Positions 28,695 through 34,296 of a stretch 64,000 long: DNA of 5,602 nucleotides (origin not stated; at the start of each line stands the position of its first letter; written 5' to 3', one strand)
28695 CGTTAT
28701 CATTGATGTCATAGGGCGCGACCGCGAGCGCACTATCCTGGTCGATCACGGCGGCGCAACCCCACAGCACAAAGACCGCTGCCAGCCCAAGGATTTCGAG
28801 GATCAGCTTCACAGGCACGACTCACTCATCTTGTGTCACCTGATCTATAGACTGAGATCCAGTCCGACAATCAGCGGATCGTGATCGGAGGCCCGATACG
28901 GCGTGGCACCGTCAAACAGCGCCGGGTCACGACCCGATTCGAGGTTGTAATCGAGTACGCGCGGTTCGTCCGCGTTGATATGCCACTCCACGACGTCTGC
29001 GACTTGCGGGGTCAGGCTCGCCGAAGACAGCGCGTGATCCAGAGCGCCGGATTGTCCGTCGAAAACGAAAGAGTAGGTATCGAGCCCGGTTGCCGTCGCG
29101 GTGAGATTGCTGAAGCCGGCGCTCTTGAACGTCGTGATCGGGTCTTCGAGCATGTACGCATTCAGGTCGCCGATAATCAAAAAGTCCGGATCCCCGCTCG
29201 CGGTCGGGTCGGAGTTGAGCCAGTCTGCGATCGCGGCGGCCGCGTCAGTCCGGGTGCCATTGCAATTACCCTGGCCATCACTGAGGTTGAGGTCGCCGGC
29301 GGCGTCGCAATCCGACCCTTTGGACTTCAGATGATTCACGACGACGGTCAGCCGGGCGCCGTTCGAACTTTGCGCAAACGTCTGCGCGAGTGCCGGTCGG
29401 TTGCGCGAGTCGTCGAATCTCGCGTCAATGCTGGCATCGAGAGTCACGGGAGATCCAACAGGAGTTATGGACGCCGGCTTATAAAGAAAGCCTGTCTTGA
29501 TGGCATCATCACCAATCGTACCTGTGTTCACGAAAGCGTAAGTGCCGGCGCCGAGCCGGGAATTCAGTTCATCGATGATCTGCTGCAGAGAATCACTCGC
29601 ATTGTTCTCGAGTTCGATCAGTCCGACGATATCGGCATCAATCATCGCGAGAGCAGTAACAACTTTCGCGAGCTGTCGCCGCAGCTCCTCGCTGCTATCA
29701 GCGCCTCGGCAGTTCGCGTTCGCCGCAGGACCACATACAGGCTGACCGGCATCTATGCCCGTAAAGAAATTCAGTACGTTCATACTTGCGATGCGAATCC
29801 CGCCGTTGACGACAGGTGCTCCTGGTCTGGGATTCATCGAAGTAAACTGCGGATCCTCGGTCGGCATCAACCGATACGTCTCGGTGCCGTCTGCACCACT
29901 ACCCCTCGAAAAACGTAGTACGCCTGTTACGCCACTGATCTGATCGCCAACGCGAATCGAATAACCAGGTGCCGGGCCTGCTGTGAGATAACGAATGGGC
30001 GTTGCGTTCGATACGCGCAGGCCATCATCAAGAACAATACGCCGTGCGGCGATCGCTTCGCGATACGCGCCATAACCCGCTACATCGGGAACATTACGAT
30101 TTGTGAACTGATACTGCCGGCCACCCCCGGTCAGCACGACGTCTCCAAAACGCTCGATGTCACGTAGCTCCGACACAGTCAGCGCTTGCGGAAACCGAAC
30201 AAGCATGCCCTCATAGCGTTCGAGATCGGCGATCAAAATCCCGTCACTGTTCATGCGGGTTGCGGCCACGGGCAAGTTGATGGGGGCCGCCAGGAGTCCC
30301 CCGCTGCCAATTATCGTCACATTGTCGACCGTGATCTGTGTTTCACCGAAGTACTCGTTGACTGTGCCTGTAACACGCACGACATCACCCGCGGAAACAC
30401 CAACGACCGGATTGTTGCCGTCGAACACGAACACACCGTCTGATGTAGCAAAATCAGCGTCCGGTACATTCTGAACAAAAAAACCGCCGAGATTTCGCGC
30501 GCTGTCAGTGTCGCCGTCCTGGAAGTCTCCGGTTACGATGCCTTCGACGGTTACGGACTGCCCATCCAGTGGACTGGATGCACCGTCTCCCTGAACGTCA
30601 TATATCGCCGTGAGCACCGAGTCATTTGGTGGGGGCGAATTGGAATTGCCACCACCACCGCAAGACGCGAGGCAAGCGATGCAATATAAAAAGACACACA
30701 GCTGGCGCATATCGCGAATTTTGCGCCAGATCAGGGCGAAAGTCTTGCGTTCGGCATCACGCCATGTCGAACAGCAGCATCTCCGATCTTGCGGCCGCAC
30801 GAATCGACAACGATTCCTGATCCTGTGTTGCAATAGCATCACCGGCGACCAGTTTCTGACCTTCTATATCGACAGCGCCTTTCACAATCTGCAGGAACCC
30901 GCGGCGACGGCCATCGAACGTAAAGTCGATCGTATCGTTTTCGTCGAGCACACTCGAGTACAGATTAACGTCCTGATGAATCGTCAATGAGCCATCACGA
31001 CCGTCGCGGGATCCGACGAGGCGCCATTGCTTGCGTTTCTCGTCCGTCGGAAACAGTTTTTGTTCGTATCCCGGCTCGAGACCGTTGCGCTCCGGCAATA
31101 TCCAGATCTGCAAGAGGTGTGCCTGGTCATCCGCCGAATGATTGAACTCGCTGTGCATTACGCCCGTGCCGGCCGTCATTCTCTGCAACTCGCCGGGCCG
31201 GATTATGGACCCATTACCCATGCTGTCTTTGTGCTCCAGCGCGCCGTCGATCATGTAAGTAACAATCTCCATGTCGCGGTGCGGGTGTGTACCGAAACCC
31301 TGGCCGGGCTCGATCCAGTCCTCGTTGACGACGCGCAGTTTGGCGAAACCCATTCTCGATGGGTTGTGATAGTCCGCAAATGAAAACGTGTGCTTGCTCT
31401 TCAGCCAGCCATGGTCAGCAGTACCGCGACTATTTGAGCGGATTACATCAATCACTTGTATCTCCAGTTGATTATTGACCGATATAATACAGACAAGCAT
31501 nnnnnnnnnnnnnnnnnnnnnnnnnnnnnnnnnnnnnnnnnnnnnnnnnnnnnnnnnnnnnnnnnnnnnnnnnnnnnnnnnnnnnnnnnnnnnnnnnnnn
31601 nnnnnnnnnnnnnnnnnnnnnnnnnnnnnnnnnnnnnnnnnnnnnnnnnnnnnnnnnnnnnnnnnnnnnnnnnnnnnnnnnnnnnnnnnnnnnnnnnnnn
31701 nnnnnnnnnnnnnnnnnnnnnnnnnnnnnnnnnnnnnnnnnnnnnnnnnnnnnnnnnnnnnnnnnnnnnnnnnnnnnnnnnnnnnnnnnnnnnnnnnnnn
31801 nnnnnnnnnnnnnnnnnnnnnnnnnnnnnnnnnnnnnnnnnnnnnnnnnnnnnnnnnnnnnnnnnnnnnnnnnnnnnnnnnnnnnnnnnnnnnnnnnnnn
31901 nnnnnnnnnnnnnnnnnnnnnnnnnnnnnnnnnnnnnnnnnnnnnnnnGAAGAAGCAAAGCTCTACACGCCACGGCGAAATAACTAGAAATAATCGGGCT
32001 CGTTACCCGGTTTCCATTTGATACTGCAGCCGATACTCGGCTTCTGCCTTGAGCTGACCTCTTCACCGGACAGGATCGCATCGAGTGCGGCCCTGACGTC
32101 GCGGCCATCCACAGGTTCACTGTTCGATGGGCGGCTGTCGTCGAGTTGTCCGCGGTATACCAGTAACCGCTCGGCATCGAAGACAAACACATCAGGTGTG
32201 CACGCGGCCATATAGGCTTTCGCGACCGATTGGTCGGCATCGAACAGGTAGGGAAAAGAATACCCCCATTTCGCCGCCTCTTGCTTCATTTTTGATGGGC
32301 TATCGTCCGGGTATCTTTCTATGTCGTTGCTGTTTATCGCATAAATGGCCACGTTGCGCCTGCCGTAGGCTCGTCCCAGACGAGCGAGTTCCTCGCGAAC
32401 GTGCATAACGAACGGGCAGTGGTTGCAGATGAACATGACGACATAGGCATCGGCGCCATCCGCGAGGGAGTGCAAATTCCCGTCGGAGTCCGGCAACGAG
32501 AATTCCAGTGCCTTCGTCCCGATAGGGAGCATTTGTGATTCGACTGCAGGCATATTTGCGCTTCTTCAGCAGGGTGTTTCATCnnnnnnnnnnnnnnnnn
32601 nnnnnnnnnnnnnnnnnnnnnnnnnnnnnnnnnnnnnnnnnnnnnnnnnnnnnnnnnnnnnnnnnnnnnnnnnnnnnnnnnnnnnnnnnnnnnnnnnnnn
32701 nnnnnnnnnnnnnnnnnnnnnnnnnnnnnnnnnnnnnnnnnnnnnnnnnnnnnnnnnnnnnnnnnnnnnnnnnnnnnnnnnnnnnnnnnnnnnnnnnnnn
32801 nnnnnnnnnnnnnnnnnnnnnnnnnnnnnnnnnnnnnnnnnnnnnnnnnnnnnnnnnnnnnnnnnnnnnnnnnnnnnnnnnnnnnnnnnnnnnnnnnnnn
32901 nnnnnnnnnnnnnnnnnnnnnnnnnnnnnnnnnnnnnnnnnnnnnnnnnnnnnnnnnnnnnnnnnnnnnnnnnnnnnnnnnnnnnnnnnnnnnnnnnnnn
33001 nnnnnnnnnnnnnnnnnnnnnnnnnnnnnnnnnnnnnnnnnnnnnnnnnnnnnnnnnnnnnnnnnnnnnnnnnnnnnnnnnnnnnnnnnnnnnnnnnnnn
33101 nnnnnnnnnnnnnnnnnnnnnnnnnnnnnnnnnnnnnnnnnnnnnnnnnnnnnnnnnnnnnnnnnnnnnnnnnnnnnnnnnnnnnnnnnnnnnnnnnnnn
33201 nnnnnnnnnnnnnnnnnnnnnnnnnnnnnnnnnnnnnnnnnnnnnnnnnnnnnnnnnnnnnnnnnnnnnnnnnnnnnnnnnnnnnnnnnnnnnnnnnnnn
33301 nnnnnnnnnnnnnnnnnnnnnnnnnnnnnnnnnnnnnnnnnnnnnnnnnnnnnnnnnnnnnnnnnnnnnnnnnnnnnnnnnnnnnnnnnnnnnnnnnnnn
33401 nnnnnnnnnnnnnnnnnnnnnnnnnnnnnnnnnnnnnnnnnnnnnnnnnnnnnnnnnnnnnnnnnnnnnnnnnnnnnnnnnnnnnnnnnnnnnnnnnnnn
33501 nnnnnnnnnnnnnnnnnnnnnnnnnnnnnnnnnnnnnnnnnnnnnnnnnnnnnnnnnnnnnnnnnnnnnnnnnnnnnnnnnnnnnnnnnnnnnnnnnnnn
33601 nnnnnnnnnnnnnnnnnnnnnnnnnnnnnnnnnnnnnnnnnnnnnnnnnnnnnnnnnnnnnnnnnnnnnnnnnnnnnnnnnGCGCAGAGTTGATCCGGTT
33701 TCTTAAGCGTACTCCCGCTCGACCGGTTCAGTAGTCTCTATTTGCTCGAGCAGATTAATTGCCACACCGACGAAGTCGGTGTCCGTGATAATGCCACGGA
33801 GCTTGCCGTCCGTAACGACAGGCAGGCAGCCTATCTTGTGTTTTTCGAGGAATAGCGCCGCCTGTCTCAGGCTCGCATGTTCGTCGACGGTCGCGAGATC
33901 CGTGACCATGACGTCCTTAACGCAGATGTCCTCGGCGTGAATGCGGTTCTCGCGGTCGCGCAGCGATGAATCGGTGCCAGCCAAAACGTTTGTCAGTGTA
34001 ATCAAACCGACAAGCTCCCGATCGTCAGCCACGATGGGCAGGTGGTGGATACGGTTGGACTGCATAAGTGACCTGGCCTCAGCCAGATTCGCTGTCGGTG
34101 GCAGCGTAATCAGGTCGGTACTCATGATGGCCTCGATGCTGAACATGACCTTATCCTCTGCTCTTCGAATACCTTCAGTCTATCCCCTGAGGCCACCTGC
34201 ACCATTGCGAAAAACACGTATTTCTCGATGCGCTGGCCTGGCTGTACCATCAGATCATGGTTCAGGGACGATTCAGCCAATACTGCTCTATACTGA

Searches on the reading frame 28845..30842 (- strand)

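Call 55: search_protein_families(library=pfam, proteins=[window:28845-30842:-], max_evalue=0.001)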
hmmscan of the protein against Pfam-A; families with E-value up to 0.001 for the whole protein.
window:28845-30842:- (665 aa): 1 family
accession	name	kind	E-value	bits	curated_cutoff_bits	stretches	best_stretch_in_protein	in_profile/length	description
PF03372.29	Exo_endo_phos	-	2e-10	41.3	24.5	1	376-654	3-225/225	Endonuclease/Exonuclease/phosphatase family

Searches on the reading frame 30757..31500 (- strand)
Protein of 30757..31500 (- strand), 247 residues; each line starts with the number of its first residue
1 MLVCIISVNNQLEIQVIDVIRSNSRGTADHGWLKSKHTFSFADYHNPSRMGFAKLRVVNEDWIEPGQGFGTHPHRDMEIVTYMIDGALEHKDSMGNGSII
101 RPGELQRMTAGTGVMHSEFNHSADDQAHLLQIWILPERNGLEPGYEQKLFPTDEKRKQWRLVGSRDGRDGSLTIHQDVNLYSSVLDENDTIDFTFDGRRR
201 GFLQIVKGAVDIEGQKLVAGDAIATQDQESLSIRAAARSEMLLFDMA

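Call 55: search_protein_families(library=pfam, proteins=[window:30757-31500:-], max_evalue=0.001)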
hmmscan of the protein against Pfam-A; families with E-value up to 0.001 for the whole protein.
window:30757-31500:- (247 aa): 2 families
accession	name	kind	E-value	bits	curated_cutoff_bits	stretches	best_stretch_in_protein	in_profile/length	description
PF02678.22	Pirin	-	7.2e-37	126.1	26.1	1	26-134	9-108/108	Pirin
PF17954.7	Pirin_C_2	-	3.9e-27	94.7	22.9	1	161-246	1-86/86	Quercetinase C-terminal cupin domain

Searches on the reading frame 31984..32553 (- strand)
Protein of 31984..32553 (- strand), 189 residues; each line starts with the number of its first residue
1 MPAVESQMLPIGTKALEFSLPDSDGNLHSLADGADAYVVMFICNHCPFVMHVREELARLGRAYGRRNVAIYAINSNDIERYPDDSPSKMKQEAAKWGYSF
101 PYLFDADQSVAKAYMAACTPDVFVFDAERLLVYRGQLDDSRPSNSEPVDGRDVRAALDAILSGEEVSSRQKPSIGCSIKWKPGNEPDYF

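Call 55: search_protein_families(library=pfam, proteins=[window:31984-32553:-], max_evalue=0.001)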
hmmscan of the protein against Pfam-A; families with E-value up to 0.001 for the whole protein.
window:31984-32553:- (189 aa): 2 families
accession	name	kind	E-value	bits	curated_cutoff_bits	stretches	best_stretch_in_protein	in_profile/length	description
PF00578.27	AhpC-TSA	-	4.4e-17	62.6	26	1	11-133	1-123/124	AhpC/TSA family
PF08534.16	Redoxin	-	1.2e-14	54.8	26.6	1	12-142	3-139/148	Redoxin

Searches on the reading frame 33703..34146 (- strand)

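Call 55: search_protein_families(library=pfam, proteins=[window:33703-34146:-], max_evalue=0.001)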
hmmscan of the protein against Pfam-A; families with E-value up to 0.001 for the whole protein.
window:33703-34146:- (147 aa): 1 family
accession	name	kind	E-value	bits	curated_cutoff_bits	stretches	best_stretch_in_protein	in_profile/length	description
PF00571.33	CBS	-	1.6e-31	108.8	24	2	76-127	1-53/57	CBS domain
